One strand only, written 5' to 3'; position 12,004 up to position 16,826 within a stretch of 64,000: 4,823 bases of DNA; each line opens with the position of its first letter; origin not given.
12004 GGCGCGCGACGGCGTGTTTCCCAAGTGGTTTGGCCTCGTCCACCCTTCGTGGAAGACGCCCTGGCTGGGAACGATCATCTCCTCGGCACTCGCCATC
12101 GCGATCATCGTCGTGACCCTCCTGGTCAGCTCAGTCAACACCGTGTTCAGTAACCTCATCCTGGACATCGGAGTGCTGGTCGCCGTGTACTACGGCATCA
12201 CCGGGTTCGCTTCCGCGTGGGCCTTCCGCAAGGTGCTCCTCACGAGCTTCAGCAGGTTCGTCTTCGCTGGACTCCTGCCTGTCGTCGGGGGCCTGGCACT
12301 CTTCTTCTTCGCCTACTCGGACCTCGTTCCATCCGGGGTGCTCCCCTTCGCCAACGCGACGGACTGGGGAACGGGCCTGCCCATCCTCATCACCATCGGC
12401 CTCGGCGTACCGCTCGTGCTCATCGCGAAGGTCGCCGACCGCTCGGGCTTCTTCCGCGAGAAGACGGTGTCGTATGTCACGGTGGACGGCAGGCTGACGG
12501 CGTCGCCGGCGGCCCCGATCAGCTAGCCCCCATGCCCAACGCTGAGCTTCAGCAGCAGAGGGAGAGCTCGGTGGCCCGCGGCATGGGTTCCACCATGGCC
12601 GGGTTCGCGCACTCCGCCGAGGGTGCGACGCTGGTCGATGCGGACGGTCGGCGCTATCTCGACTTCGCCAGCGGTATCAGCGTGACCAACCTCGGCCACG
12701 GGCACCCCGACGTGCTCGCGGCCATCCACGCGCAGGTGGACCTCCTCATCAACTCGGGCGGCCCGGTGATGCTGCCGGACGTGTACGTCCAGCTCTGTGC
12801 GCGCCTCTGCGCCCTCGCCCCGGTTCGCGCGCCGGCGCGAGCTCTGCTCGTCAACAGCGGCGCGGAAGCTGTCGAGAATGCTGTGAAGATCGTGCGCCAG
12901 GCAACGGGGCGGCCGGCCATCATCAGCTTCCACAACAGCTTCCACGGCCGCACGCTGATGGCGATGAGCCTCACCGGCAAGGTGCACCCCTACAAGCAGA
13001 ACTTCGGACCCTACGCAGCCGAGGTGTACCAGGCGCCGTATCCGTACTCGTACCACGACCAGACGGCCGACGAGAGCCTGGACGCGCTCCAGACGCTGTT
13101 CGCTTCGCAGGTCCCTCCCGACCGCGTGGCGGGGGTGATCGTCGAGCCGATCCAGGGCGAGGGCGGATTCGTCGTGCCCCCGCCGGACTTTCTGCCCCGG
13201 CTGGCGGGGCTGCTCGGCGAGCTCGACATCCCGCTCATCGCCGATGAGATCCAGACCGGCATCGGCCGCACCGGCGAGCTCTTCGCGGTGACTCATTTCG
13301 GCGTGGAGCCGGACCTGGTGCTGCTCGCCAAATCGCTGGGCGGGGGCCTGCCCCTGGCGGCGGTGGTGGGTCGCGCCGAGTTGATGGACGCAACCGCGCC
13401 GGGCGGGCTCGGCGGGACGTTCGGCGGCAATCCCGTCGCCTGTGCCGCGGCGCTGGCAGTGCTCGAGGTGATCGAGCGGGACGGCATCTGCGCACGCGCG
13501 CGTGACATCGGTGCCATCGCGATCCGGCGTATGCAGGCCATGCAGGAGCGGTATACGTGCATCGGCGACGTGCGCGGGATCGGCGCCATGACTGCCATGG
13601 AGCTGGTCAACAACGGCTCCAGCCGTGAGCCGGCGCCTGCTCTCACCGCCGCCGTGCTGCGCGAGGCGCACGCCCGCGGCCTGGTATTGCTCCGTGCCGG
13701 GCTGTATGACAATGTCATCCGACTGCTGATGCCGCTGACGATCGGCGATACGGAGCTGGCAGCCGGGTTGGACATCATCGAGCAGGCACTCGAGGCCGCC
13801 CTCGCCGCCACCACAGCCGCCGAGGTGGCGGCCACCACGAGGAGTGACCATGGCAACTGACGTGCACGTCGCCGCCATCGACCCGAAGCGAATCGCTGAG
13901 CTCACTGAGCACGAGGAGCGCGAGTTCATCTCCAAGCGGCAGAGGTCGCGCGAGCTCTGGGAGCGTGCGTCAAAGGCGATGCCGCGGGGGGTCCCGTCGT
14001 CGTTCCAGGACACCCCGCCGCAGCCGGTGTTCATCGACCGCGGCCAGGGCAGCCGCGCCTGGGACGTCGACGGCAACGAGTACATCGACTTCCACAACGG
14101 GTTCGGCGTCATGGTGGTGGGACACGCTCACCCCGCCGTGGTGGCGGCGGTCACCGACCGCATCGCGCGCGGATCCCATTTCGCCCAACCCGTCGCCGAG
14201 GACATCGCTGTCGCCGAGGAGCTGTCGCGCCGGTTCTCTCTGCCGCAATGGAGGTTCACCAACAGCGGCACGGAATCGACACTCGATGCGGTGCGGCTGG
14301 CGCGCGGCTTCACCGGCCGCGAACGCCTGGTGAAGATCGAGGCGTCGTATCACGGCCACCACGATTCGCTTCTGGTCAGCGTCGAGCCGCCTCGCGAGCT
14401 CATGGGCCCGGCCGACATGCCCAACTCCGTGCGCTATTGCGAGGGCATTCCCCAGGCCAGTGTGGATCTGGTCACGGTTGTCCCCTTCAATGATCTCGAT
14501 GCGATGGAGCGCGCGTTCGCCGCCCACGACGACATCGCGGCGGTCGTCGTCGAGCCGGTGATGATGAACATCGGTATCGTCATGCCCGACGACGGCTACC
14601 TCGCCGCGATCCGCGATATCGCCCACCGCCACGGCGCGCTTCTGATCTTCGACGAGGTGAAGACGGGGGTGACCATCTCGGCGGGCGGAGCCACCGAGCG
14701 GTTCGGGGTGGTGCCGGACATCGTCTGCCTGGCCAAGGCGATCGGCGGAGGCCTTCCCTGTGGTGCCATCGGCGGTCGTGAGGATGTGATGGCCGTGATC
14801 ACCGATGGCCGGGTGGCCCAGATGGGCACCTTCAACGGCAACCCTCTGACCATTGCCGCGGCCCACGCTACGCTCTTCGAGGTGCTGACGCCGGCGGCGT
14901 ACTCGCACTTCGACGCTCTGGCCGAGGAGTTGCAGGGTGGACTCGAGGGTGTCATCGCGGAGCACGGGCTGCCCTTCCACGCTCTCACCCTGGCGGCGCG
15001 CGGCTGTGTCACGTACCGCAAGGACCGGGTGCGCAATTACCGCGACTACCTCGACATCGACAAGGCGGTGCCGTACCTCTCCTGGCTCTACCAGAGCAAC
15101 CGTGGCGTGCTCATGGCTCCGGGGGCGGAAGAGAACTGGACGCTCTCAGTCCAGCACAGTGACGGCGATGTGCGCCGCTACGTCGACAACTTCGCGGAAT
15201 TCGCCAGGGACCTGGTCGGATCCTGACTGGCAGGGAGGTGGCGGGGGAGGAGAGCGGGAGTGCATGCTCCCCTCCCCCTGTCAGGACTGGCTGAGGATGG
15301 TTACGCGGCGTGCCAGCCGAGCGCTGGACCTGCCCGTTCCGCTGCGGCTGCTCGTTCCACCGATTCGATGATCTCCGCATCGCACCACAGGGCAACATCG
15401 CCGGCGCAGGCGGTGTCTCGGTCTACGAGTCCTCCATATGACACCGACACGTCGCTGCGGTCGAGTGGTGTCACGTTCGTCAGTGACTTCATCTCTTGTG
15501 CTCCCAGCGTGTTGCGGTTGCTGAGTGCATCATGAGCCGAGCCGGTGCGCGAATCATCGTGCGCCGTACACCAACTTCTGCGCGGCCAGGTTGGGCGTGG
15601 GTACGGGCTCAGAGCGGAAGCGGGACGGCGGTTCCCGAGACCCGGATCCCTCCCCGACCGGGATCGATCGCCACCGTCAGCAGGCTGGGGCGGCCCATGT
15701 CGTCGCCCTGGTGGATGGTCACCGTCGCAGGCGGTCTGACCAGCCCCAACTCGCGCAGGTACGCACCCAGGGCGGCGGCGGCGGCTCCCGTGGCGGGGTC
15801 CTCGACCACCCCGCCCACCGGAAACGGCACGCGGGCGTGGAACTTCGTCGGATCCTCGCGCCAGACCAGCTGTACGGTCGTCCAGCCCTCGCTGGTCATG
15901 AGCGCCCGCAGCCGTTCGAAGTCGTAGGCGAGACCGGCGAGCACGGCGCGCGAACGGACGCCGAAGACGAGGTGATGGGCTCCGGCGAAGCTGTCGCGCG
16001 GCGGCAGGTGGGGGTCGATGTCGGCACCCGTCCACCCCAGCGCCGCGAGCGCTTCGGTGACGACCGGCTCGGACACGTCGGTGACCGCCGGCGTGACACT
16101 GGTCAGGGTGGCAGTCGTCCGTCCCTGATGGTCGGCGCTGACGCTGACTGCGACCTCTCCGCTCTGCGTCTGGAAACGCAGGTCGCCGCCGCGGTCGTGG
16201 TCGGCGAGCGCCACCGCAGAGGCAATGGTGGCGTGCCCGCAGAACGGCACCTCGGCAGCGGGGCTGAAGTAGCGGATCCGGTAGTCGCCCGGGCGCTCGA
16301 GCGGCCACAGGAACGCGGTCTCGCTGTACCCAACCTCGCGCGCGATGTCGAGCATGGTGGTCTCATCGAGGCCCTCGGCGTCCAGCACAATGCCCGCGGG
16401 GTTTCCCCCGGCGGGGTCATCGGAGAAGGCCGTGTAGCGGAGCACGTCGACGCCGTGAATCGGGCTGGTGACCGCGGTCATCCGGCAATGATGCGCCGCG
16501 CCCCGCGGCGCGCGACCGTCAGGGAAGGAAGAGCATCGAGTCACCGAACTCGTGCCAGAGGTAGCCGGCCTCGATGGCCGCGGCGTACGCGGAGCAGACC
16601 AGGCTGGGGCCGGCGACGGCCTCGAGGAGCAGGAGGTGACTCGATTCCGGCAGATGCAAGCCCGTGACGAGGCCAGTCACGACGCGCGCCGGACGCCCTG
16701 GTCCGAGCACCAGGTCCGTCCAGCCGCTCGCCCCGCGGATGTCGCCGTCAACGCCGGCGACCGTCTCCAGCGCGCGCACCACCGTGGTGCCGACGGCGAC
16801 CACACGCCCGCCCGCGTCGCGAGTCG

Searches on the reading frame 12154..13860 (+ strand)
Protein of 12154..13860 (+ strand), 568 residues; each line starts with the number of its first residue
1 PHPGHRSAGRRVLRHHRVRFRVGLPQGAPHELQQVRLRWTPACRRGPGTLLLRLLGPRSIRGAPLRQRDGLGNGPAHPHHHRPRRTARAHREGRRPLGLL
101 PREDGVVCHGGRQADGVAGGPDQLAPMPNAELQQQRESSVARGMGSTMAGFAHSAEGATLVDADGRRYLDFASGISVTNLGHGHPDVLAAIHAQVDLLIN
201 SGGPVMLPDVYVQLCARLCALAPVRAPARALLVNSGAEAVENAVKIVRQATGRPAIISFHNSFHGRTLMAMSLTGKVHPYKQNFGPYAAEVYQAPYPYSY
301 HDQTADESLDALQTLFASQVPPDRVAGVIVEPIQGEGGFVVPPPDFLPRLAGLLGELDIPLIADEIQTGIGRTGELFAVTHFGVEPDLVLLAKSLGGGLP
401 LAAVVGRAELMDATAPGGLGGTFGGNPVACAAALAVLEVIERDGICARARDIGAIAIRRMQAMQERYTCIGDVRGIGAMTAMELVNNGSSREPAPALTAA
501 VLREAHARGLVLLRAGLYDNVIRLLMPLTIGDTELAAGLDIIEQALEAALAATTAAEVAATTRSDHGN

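Call 96: search_protein_families(library=pfam, proteins=[window:12154-13860:+], max_evalue=0.00001)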
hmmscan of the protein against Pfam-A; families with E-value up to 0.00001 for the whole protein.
window:12154-13860:+ (568 aa): 1 family
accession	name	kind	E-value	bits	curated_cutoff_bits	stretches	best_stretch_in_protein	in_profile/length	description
PF00202.27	Aminotran_3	-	2e-122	409.2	30.5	1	150-546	11-403/403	Aminotransferase class-III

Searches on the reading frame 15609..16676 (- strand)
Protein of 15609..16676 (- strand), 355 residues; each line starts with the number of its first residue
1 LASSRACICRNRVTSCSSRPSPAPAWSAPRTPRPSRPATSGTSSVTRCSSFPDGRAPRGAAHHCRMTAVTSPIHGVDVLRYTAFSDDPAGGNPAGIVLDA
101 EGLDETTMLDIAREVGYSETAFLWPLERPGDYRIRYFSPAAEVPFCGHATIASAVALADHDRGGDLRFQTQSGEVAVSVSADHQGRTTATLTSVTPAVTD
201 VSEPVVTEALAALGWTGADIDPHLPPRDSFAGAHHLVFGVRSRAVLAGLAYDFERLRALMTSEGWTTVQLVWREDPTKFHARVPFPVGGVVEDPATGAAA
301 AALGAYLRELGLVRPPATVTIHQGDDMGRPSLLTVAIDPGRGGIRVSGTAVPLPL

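Call 97: search_protein_families(library=pfam, proteins=[window:15609-16676:-], max_evalue=0.00001)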
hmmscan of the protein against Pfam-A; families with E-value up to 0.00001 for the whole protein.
window:15609-16676:- (355 aa): 1 family
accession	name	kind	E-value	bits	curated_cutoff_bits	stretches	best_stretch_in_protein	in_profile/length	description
PF02567.21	PhzC-PhzF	-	1.8e-70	238.1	27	1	82-352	2-277/281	Phenazine biosynthesis-like protein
